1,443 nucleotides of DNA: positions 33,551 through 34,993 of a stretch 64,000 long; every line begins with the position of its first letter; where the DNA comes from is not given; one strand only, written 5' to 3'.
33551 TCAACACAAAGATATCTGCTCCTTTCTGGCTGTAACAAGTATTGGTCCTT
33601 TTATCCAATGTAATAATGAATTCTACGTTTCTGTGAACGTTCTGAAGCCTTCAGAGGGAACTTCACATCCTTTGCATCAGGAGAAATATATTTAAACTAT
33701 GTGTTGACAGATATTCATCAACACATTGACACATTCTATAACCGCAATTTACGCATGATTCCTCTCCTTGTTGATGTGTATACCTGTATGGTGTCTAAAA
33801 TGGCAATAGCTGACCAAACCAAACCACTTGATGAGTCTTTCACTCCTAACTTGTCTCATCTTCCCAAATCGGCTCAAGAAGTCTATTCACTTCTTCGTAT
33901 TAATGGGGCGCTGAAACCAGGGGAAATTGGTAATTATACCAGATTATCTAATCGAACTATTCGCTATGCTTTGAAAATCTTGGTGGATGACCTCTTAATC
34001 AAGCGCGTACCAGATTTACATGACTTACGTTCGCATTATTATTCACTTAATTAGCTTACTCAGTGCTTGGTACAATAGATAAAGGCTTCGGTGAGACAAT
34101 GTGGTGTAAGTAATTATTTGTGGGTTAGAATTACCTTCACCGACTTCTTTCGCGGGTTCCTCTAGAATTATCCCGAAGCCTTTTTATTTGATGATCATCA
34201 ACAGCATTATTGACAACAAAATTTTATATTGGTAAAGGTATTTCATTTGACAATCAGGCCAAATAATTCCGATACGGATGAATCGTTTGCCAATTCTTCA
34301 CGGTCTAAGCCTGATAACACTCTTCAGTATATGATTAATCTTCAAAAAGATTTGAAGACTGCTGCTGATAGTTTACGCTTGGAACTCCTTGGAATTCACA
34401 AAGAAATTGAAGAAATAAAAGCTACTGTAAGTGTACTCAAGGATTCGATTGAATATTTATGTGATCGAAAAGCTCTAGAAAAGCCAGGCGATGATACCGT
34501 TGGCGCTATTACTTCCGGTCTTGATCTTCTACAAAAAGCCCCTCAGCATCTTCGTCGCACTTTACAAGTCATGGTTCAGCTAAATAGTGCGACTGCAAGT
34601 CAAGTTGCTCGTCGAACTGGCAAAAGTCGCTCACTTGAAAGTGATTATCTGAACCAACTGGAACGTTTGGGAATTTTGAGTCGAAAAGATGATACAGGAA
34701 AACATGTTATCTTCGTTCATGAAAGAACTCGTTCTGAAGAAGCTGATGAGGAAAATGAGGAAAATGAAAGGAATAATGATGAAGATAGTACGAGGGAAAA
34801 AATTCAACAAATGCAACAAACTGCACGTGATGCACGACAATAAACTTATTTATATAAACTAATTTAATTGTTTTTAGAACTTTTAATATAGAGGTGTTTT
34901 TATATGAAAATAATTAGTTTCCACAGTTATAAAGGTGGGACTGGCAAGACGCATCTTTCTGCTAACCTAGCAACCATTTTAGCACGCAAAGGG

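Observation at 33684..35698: Three-gene wHTH / coiled-coil-wHTH / ParA cassette resembling archaeal tripartite segregation modules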

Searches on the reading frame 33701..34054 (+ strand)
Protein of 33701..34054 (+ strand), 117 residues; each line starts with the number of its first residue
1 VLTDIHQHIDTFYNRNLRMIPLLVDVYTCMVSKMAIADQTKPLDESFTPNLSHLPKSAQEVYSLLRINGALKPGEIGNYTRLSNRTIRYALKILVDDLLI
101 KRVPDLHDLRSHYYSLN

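Call 3: search_protein_families(library=pfam, proteins=[window:33701-34054:+], max_evalue=1)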
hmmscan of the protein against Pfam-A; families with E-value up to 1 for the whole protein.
window:33701-34054:+ (117 aa): 4 families
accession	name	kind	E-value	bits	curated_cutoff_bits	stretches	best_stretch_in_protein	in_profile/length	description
PF01047.28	MarR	-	0.013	15.8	24.6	1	65-111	12-58/59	MarR family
PF08461.16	HTH_12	-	0.036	14.4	21.4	1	81-103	29-51/66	Ribonuclease R winged-helix domain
PF12802.13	MarR_2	-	0.038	14.6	27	1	67-111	16-61/61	MarR family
PF13463.12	HTH_27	-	0.21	12.3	22.2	1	75-116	23-64/68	Winged helix DNA-binding domain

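Call 4: search_protein_families(library=ncbifam, proteins=[window:33701-34054:+], max_evalue=1)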
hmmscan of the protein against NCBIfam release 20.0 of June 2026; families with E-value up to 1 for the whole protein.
window:33701-34054:+ (117 aa): 3 families
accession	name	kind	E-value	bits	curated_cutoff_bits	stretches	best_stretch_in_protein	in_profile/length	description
NF053755.1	MsvR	equivalog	0.048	13.3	220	1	69-117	25-73/236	transcriptional factor MsvR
TIGR02985.1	Sig70_bacteroi1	subfamily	0.099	12.9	126.4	1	43-93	104-153/162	RNA polymerase sigma-70 factor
NF009166.1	PRK12513.1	equivalog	0.16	11.7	206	1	47-96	132-184/193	RNA polymerase sigma factor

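Call 17: search_solved_structures(query=window:33701-34054:+, max_evalue=1)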
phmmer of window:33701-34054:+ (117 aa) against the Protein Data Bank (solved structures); distinct sequences matched with E-value up to 1: 3.
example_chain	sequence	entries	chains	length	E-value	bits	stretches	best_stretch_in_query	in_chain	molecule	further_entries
6azi_A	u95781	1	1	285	0.1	16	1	27-71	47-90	D-alanyl-D-alanine endopeptidase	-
1sfx_A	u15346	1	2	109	0.2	15.1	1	50-102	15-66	Conserved hypothetical protein AF2008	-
3kfo_A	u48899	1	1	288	0.49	13.8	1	65-114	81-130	Nucleoporin NUP133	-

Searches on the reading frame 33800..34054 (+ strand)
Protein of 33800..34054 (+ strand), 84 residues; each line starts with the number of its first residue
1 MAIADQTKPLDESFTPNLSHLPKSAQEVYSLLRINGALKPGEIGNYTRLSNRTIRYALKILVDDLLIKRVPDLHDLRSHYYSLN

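Call 53: search_protein_families(library=padloc, proteins=[window:33800-34054:+], max_evalue=0.01)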
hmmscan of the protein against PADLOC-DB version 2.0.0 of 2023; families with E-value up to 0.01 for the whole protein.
window:33800-34054:+ (84 aa): 0 families

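Call 54: search_protein_families(library=phrogs, proteins=[window:33800-34054:+], max_evalue=0.01)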
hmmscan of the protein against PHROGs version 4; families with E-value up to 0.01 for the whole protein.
window:33800-34054:+ (84 aa): 1 family
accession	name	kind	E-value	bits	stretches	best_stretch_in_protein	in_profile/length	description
phrog_12156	-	DNA, RNA and nucleotide metabolism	3e-05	23.9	1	17-81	417-478/485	DNA helicase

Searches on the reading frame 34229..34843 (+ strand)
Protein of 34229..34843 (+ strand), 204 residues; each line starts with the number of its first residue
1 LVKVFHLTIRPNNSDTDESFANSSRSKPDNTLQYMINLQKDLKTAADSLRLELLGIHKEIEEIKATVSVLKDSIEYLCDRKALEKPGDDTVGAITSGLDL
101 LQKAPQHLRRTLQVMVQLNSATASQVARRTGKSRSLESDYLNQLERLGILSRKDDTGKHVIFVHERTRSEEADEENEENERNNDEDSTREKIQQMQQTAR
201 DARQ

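Call 3: search_protein_families(library=pfam, proteins=[window:34229-34843:+], max_evalue=1)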
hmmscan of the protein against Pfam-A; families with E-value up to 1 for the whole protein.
window:34229-34843:+ (204 aa): 12 families
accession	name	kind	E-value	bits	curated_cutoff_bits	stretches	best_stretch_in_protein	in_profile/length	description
PF21248.3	SoFic-like_C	-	0.00067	20.3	27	1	125-166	35-75/76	Protein adenylyltransferase SoFic-like, C-terminal domain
PF01022.26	HTH_5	-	0.0032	17.7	22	1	119-151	14-46/47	Bacterial regulatory protein, arsR family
PF01978.25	TrmB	-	0.0046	17.2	25.6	1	112-156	14-58/68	Sugar-specific transcriptional regulator TrmB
PF09339.16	HTH_IclR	-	0.0046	17.1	22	1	120-152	14-50/52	IclR helix-turn-helix domain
PF14394.12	DUF4423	-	0.012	15.8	30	1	113-201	27-116/165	Domain of unknown function (DUF4423)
PF12802.13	MarR_2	-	0.019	15.5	27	1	121-155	21-55/61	MarR family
PF24033.1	DUF7342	-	0.02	15.3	31.6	1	116-201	12-95/150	Family of unknown function (DUF7342)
PF25212.1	HVO_A0114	-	0.02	15.1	27.6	1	111-163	27-79/84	HVO_A0114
PF04157.22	EAP30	-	0.031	14.4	26.8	1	40-152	133-217/219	EAP30/Vps36 family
PF13412.12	HTH_24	-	0.1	12.6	21.9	1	121-150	18-47/48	Winged helix-turn-helix DNA-binding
PF10007.15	DUF2250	-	0.12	12.9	24.4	1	106-155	9-57/93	Uncharacterized protein conserved in archaea (DUF2250)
PF07889.17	DUF1664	-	0.13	12.7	34.6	1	29-77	72-120/124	Protein of unknown function (DUF1664)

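Call 4: search_protein_families(library=ncbifam, proteins=[window:34229-34843:+], max_evalue=1)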
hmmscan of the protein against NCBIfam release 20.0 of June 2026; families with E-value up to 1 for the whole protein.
window:34229-34843:+ (204 aa): 4 families
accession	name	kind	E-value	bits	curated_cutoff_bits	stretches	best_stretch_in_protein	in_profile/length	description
TIGR01884.1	cas_HTH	subfamily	0.011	15.2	60.2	1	109-159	142-195/202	CRISPR-associated CARF protein Csa3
NF053755.1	MsvR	equivalog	0.025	14.3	220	1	115-156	21-62/236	transcriptional factor MsvR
NF004841.0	PRK06193.1-1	equivalog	0.062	12.6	178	1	110-190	18-97/232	hypothetical protein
NF049847.1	FtsL_COG5462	equivalog_domain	0.22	11.2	50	1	42-84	21-63/85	cell division protein FtsL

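Call 8: find_homologous_proteins(query=window:34229-34843:+)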
Query window:34229-34843:+ (204 aa): 10 proteins with E <= 0.001 among 263 candidates.
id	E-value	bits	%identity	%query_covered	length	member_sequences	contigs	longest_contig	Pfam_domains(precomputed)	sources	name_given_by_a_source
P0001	2.2e-118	410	99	97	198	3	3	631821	-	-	-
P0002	4.1e-66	240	66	97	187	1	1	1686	PF21248.4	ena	-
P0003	8.3e-29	118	46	63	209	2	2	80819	PF01978.26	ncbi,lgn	ncbi:MAG: hypothetical protein ACFFBQ_05300 [Promethearchaeota archaeon]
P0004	8.1e-23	99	37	90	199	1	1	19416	-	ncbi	ncbi:MAG: hypothetical protein ACFE9L_06845 [Candidatus Hodarchaeota archaeon]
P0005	1.6e-22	98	43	61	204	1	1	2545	-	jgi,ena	jgi:DNA-binding transcriptional ArsR family regulator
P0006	3.5e-22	97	42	78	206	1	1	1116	-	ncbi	-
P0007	1.2e-21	95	38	76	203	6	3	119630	-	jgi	-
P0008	2.8e-18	84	40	71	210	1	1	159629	PF01978.26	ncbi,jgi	ncbi:MAG: hypothetical protein ACXADY_05065 [Candidatus Hodarchaeales archaeon]|jgi:sugar-specific t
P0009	2.4e-16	78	40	66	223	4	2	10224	-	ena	-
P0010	1.7e-15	75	36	71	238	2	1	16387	-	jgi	-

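Call 16: search_solved_structures(query=window:34229-34843:+, max_evalue=1)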
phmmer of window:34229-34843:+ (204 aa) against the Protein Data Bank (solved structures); distinct sequences matched with E-value up to 1: 0.

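Call 42: predict_structure(alignment_id=A1)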
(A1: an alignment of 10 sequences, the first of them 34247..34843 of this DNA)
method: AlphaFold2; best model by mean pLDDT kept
length: 198 residues; sequences in the alignment: 10
mean_pLDDT: 65.0   pTM: 0.34
mean pLDDT of the five models: 65.0, 60.4, 57.5, 54.6, 53.3
residues with pLDDT >= 90: 0; 70-90: 94; 50-70: 58; < 50: 46
segments of 3 or more residues with pLDDT < 50: 1-18, 74-88, 171-181
pLDDT, mean of each block of 10 residues (from residue 1): 35 43 72 86 85 83 69 48 48 67 79 74 75 77 69 66 56 42 62 61
secondary structure, 60 per line:
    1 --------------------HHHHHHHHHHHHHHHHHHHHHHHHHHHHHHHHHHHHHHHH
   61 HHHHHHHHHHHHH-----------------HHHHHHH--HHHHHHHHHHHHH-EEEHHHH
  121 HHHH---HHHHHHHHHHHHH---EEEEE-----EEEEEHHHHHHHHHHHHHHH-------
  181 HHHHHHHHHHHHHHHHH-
elements in order: H21-73 H91-97 H100-112 E114-116 H117-124 H128-140 E144-148 E154-158 H159-173 H181-197

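Call 46: search_protein_representatives(alignment_id=A1)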
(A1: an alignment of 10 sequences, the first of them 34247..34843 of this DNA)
Query: 10 sequences, 203 profile positions. Proteins with E-value up to 0.001 (for the whole library): 740; up to 1e-10: 244; up to 1e-30: 17. The best 150 are listed.
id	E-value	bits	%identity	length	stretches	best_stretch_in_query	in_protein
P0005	1.0e-81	289.9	-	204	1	1-203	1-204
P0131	1.3e-78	279.8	-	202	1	1-203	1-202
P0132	3.5e-76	271.8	-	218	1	1-202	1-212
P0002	4.1e-65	235.7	-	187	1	1-198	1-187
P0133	1.3e-58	214.5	-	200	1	1-201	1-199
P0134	3.4e-58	213.0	-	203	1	2-202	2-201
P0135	2.2e-56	207.2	-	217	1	1-201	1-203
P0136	2.2e-55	203.9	-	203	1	1-200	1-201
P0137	6.6e-55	202.3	-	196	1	4-189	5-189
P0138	2.3e-45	171.1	-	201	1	9-196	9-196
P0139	9.8e-42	159.3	-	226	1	22-183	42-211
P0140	8.4e-41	156.3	-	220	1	2-198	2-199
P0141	7.0e-39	150.0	-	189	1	1-187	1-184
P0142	3.3e-37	144.6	-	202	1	1-198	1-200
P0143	3.5e-37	144.5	-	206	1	1-197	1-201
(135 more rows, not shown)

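Call 47: fold_search(model_id=the predicted structure, library=pdb)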
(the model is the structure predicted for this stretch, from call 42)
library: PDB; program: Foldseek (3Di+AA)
matches with E <= 10: 1634; with E <= 0.001: 1
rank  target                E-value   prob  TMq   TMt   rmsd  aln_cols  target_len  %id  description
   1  2rdp                  6.5e-04  1.00  0.30  0.42  20.3       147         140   18  The structure of a MarR family protein from Bacillus stearothermophilus (released 2007-11-13)
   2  3e6m_C                1.2e-03  1.00  0.30  0.39  16.7       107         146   19  The crystal structure of a MarR family transcriptional regulator from Silicibacter pomeroyi DSS. (released 2008-09-02)
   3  2fxa_B                1.8e-03  1.00  0.31  0.34  10.6       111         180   18  Structure of the Protease Production Regulatory Protein hpr from Bacillus subtilis. (released 2006-03-14)
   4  3f72_B                1.9e-03  1.00  0.30  0.53   5.5        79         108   18  Crystal Structure of the Staphylococcus aureus pI258 CadC Metal Binding Site 2 Mutant (released 2009-04-07)
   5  6xjf_G                1.9e-03  1.00  0.29  0.50  10.7       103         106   16  X-ray crystal structure of Pyrococcus furiosus general transcription factor TFE-alpha (SeMet labeled protein) (released 2020-07-08)
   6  8zde_C                2.2e-03  1.00  0.28  0.40  17.0       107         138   12  Crystal structure of HsmR with DNA bound (released 2025-11-05)
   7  3eco_A                2.5e-03  1.00  0.26  0.37  14.6       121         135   18  Crystal structure of MepR, a transcription regulator of the Staphylococcus aureus multidrug efflux pump MepA (released 2009-02-10)
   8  6xjf_A                2.7e-03  1.00  0.30  0.54  10.3       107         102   18  X-ray crystal structure of Pyrococcus furiosus general transcription factor TFE-alpha (SeMet labeled protein) (released 2020-07-08)
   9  6xjf_B                3.3e-03  1.00  0.31  0.56  10.6       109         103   17  X-ray crystal structure of Pyrococcus furiosus general transcription factor TFE-alpha (SeMet labeled protein) (released 2020-07-08)
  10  5trd_A                3.5e-03  1.00  0.26  0.24   2.5        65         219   22  Structure of RbkR (Riboflavin Kinase) from Thermoplasma acidophilum determined in complex with CTP and its cognate DNA (released 2016-11-23)
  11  3e6m_E                3.5e-03  1.00  0.29  0.39  15.3       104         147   19  The crystal structure of a MarR family transcriptional regulator from Silicibacter pomeroyi DSS. (released 2008-09-02)
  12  5yi1                  3.5e-03  1.00  0.28  0.40  15.7       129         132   15  Structure of Lactococcus lactis ZitR, C30AH42A mutant in apo form (released 2017-12-06)
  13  6uvu_A                3.7e-03  1.00  0.31  0.52   9.2        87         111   15  Crystal structure of the AntR antimony-specific transcriptional repressor (released 2020-11-04)
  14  6uvu_B                3.7e-03  1.00  0.29  0.49   9.9        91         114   18  Crystal structure of the AntR antimony-specific transcriptional repressor (released 2020-11-04)
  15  8zde_A                3.7e-03  1.00  0.31  0.44  18.0       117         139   13  Crystal structure of HsmR with DNA bound (released 2025-11-05)
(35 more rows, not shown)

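Call 50: find_related_loci(query=A2, collection=genome_contigs, flank=3000)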
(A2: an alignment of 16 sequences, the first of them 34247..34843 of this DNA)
Query A2 (198 aa) in genome_contigs; peptide patterns used: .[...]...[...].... (x = any residue, [..] = any of these).
478 stretches matched a pattern; 428 encode a relative of the query (tblastn E <= 1e-3); the best 80 are kept; 80 distinct loci.
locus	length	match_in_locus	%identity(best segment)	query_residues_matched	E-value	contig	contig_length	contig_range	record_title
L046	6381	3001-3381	45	35-162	2e-30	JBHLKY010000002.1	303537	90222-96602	MAG: Candidatus Hermodarchaeota archaeon isolate DZ1M.253 DZ1M.253@37, whole genome shotgun sequence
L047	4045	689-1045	48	43-162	6e-30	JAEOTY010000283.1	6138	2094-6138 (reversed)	MAG: Candidatus Hodarchaeota archaeon isolate YT5_056 k127_35819785, whole genome shotgun sequence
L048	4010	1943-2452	39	2-160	6e-30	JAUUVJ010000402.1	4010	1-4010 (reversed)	MAG: Candidatus Hodarchaeota archaeon isolate CSMAG_10 CSMAG_10_k127_3440255_length_4010_cov_9.0000, whole genome shotgu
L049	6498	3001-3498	38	4-168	1e-27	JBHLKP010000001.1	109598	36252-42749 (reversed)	MAG: Candidatus Hodarchaeota archaeon isolate DZ1M.117 DZ1M.117@408, whole genome shotgun sequence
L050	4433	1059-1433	41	33-157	3e-23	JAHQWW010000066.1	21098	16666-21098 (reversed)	MAG: Candidatus Hodarchaeota archaeon isolate WORE3 WOR324_NODE_227_length_21098_cov_4.82522_ID_453, whole genome shotgu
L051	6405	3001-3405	43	22-160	1e-22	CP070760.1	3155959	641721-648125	MAG: Candidatus Heimdallarchaeota archaeon isolate bin272 chromosome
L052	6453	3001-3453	38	16-165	4e-22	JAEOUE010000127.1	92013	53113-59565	MAG: Candidatus Hodarchaeum mangrovi isolate FT_5_011 k127_13996167, whole genome shotgun sequence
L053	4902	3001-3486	36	31-196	2e-21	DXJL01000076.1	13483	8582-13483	MAG TPA_asm: Candidatus Heimdallarchaeota archaeon isolate MAG_8 k141_2099355, whole genome shotgun sequence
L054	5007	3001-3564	34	16-196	7e-20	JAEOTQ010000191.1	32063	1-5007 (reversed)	MAG: Candidatus Hodarchaeota archaeon isolate YT2_065 k127_51141836, whole genome shotgun sequence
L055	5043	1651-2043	36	42-178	1e-19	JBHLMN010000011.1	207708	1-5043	MAG: Promethearchaeota archaeon isolate DZ2M.341 DZ2M.341@91, whole genome shotgun sequence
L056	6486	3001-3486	35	31-196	3e-19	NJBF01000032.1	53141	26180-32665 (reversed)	MAG: Candidatus Heimdallarchaeota archaeon B3_Heim 380, whole genome shotgun sequence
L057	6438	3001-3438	35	31-180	1e-18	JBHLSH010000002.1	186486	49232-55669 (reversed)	MAG: Candidatus Heimdallarchaeota archaeon isolate TM2S.58 TM2S.58@40, whole genome shotgun sequence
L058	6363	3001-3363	36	36-156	8e-16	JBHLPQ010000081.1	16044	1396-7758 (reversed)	MAG: Promethearchaeota archaeon isolate H2S.126 H2S.126@2517, whole genome shotgun sequence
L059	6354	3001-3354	38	47-166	8e-16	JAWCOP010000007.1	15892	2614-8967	MAG: Candidatus Bathyarchaeia archaeon isolate JZ-2_201808_bins_108 JZ-2_201808_bins_108_scaffold_7, whole genome shotgu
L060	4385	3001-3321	36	54-156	9e-15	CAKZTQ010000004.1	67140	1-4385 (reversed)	MAG: uncultured archaeon isolate S1_Bin_MAXBIN__091_sub_1 genome assembly, contig: c_000000695055, whole genome shotgun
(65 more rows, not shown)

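Call 53: search_protein_families(library=padloc, proteins=[window:34247-34843:+], max_evalue=0.01)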
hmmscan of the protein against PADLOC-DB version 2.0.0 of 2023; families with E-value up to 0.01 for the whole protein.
window:34247-34843:+ (198 aa): 6 families
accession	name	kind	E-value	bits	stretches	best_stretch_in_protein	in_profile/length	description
PDLC03963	SoFic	-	1.9e-05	22.2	1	97-160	291-353/361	-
PDLC01852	CARF3--CARF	-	0.0012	16.9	1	92-148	135-191/208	-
PDLC01438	Csa3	-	0.0013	16.9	1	94-193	141-236/305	"CAS-I,CAS-II,CAS-III,CAS-IV,CAS-V,CAS-VI; associated_signaling"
PDLC01857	CARF3--CARF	-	0.0013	16.4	1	90-150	118-179/201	-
PDLC01434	CasR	-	0.0021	15.9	1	105-154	133-180/191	"CAS-I,CAS-II,CAS-III,CAS-IV,CAS-V,CAS-VI; associated_signaling"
PDLC01268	CasR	-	0.0034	15.4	1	98-149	119-172/179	"CAS-I,CAS-II,CAS-III,CAS-IV,CAS-V,CAS-VI; associated_signaling"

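Call 54: search_protein_families(library=phrogs, proteins=[window:34247-34843:+], max_evalue=0.01)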
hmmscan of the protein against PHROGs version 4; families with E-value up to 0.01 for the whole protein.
window:34247-34843:+ (198 aa): 6 families
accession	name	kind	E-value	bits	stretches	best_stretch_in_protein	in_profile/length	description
phrog_2030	-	transcription regulation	0.00011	22.9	1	103-185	17-100/202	transcriptional regulator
phrog_3502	-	unknown function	0.00055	21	1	114-174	70-130/131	-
phrog_186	-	DNA, RNA and nucleotide metabolism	0.00076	20.2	1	115-187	63-127/308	DnaD-like helicase loader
phrog_678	-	DNA, RNA and nucleotide metabolism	0.0024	18.5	1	115-183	86-167/346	replication initiation O-like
phrog_142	-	moron, auxiliary metabolic gene and host takeover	0.0032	18.5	1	106-174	18-85/116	Ren-like exclusion protein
phrog_15150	-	transcription regulation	0.0048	16.4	1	105-191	407-491/561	transcriptional regulator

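Call 84: find_related_loci(query=A2, collection=viral_contigs, flank=3000)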
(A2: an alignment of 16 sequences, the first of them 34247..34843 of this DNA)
Query A2 (198 aa) in viral_contigs; peptide patterns used: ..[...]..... (x = any residue, [..] = any of these).
31 stretches matched a pattern; 14 encode a relative of the query (tblastn E <= 1e-3); 14 distinct loci.
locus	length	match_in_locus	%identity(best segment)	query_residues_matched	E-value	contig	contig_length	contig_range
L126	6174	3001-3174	47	99-156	5e-12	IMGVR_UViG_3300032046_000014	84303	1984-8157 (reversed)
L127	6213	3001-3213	40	94-168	1e-11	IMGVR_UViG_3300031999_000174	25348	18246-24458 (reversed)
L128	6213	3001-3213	40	94-168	1e-11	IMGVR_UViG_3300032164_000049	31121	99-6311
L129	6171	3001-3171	47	99-156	5e-11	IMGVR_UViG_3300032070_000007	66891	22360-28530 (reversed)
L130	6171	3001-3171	41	99-156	2e-10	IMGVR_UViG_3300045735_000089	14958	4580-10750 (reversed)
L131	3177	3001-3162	44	99-152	4e-10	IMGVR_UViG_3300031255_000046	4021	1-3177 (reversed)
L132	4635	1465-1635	40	99-156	5e-10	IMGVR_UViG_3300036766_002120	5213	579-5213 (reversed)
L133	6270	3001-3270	33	94-182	1e-9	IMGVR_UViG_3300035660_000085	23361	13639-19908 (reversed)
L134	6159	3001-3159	40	99-151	6e-9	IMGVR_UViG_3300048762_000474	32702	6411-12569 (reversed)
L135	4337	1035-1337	32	54-157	7e-9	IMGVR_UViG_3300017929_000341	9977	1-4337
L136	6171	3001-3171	41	99-156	2e-8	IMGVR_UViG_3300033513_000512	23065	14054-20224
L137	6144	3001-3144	42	99-146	1e-7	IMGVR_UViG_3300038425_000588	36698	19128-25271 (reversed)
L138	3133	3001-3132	45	95-138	3e-7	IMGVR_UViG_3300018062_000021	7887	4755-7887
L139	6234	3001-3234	32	94-175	4e-6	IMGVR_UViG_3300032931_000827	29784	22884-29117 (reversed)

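Call 92: search_protein_families(library=pfam, alignment_id=A2, max_evalue=0.01)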
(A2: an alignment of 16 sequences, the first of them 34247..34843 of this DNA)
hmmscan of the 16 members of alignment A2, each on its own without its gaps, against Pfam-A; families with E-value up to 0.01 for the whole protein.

A. member 1, window:34247-34843:+ (198 aa): 4 families
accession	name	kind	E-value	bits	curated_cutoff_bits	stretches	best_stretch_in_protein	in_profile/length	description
PF21248.3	SoFic-like_C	-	0.00063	20.3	27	1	119-160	35-75/76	Protein adenylyltransferase SoFic-like, C-terminal domain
PF01022.26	HTH_5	-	0.003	17.8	22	0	113-145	14-46/47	Bacterial regulatory protein, arsR family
PF09339.16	HTH_IclR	-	0.0043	17.2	22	1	114-146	14-50/52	IclR helix-turn-helix domain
PF01978.25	TrmB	-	0.0044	17.3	25.6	1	106-150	14-58/68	Sugar-specific transcriptional regulator TrmB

B. families by the number of members that match (of 16 scanned): 25 families
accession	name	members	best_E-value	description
PF01978.25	TrmB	16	1.2e-07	Sugar-specific transcriptional regulator TrmB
PF21248.3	SoFic-like_C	7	3.4e-05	Protein adenylyltransferase SoFic-like, C-terminal domain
PF24033.1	DUF7342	7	6.1e-05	Family of unknown function (DUF7342)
PF22665.2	DUF6293_C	6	0.00064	DUF6293 C-terminal winged helix domain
PF09339.16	HTH_IclR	5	8e-05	IclR helix-turn-helix domain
PF01022.26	HTH_5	5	0.00034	Bacterial regulatory protein, arsR family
PF12802.13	MarR_2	4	9.2e-05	MarR family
PF24034.1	DUF7343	2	0.0043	Domain of unknown function (DUF7343)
PF13240.11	Zn_Ribbon_1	1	6.9e-05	zinc-ribbon domain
PF10224.14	DUF2205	1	8.4e-05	Short coiled-coil protein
PF08954.16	Trimer_CC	1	0.00055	Trimerisation motif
PF01155.25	HypA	1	0.00088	Hydrogenase/urease nickel incorporation, metallochaperone, hypA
PF13412.12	HTH_24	1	0.0014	Winged helix-turn-helix DNA-binding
PF07889.17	DUF1664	1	0.0021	Protein of unknown function (DUF1664)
PF01496.24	V_ATPase_I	1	0.0023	V-type ATPase 116kDa subunit family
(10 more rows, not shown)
